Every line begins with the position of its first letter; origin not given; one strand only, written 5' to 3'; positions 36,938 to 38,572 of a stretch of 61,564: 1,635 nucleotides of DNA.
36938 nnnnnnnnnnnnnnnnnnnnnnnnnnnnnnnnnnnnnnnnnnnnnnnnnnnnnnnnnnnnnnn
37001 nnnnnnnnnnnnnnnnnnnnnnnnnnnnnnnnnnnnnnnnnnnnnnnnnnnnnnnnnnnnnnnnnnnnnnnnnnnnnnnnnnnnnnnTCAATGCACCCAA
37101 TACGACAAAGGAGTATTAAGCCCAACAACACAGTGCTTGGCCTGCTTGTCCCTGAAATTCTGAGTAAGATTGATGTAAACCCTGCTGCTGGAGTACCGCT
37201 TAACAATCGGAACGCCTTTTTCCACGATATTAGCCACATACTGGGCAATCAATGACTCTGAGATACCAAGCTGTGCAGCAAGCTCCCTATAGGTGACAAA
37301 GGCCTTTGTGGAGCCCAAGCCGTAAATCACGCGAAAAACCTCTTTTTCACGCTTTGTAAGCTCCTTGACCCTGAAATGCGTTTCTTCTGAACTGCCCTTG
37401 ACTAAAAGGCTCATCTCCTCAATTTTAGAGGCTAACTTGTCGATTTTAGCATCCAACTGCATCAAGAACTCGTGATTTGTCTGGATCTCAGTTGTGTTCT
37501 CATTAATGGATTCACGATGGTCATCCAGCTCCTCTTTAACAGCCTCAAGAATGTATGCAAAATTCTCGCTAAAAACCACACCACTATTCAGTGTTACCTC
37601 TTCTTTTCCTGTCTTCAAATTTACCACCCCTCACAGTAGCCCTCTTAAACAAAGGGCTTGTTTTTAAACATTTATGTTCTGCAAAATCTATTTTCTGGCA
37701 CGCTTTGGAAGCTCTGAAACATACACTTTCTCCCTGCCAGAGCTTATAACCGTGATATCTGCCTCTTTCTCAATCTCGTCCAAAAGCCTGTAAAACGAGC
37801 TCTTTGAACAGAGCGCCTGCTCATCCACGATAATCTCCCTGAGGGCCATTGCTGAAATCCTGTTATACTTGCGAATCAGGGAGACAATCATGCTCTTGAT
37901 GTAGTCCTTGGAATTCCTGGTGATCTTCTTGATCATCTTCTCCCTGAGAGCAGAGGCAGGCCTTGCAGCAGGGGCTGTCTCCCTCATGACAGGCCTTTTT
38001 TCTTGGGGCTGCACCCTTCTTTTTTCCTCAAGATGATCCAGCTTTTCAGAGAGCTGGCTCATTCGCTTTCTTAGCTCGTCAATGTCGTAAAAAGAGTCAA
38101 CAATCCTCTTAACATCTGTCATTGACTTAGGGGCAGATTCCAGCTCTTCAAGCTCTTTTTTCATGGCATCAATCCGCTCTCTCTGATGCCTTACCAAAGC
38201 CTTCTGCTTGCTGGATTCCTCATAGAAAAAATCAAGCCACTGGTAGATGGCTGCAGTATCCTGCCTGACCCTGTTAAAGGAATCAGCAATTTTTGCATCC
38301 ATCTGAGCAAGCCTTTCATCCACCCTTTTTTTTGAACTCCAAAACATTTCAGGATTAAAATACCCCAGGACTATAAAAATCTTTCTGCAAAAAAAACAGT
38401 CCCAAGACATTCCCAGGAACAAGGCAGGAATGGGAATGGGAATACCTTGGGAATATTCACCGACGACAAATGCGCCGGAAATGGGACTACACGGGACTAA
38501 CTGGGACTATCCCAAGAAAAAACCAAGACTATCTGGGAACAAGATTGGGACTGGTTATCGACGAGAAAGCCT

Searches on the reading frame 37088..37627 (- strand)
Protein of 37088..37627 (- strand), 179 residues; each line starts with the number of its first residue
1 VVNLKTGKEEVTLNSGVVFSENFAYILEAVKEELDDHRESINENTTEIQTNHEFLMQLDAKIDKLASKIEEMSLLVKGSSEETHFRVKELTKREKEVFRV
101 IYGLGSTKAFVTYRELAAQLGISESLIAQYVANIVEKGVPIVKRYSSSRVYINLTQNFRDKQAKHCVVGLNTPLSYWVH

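Call 61: search_protein_families(library=pfam, proteins=[window:37088-37627:-], max_evalue=0.01)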
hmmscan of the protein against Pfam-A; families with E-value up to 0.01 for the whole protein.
window:37088-37627:- (179 aa): 10 families
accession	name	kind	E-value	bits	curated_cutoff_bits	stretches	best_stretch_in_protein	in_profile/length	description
PF08279.18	HTH_11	-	9.8e-05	22.6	25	1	106-143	11-48/55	HTH domain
PF04545.22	Sigma70_r4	-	0.00029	20.7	24.1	1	88-130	3-40/50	Sigma-70, region 4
PF13412.12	HTH_24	-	0.00045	20.2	21.9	1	111-139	18-46/48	Winged helix-turn-helix DNA-binding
PF00196.25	GerE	-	0.00051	20.1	23.5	1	89-137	2-44/57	Bacterial regulatory proteins, luxR family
PF01325.25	Fe_dep_repress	-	0.0016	19.1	26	1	90-145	2-57/60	Iron dependent repressor, N-terminal DNA binding domain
PF08281.18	Sigma70_r4_2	-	0.0028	17.7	25.7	0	88-132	9-48/54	Sigma-70, region 4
PF06785.16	UPF0242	-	0.0048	17.4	33.5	0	20-75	131-186/194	Uncharacterised protein family (UPF0242) N-terminus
PF04967.18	HTH_10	-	0.0075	16.5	23.1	0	90-137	1-50/53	HTH DNA binding domain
PF09762.14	CCDC93_CC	-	0.0077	15.7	30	0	27-84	145-203/429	CCDC93 coiled-coil domain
PF03836.20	RasGAP_C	-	0.0078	16.8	26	0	21-113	25-117/137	RasGAP C-terminus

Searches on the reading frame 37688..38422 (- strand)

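Call 61: search_protein_families(library=pfam, proteins=[window:37688-38422:-], max_evalue=0.01)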
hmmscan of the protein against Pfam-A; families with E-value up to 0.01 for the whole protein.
window:37688-38422:- (244 aa): 1 family
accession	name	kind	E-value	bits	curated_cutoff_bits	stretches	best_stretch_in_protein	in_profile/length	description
PF02601.20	Exonuc_VII_L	-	0.0083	16.1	35.9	0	25-163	136-248/315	Exonuclease VII, large subunit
